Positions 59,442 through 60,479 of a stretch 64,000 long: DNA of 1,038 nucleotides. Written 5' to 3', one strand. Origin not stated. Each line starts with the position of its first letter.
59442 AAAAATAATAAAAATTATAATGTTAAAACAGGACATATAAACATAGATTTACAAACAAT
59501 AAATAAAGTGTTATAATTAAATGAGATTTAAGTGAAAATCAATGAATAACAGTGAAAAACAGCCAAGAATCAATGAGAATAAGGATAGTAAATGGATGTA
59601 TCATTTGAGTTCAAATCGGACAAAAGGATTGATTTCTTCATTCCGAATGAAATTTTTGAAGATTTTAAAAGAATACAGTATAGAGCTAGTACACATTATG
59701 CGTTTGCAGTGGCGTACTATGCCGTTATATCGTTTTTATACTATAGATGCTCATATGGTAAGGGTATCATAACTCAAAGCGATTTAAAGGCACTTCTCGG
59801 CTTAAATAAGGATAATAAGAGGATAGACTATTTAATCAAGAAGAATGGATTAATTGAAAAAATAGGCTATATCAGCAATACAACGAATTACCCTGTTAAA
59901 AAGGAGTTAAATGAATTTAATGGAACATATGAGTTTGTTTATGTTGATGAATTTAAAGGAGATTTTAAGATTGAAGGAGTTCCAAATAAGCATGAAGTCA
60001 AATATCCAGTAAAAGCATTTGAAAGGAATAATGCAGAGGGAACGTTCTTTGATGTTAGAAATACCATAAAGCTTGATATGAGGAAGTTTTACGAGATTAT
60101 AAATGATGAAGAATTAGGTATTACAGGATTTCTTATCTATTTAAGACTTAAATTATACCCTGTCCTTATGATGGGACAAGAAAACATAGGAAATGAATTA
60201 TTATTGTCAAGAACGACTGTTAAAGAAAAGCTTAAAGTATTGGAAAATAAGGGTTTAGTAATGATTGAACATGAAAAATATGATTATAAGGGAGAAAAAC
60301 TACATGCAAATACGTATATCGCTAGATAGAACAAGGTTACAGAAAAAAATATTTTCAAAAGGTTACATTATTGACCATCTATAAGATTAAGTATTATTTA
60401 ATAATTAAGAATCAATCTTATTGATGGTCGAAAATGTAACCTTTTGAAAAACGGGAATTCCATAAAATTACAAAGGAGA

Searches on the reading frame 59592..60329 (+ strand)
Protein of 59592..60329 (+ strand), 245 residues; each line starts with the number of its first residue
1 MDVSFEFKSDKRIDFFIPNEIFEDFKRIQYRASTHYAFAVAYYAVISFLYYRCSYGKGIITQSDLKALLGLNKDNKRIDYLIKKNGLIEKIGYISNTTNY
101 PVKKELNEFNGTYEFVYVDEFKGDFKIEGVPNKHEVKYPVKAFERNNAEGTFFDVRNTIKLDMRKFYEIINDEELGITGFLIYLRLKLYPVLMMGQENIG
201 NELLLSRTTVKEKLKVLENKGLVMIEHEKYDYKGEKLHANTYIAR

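Call 47: search_protein_families(library=pfam, proteins=[window:59592-60329:+], max_evalue=0.01)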
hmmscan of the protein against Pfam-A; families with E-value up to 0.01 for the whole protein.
window:59592-60329:+ (245 aa): 1 family
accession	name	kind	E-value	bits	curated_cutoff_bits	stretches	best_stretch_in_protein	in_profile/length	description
PF01978.25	TrmB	-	0.0012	19.1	25.6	1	197-230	26-59/68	Sugar-specific transcriptional regulator TrmB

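Call 70: search_protein_families(library=phrogs, proteins=[window:59592-60329:+], max_evalue=0.001)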
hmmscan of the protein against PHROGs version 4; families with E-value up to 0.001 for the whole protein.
window:59592-60329:+ (245 aa): 1 family
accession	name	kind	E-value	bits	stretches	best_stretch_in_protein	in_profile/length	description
phrog_19047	-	transcription regulation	3.2e-46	159.2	1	12-237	16-255/269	transcriptional regulator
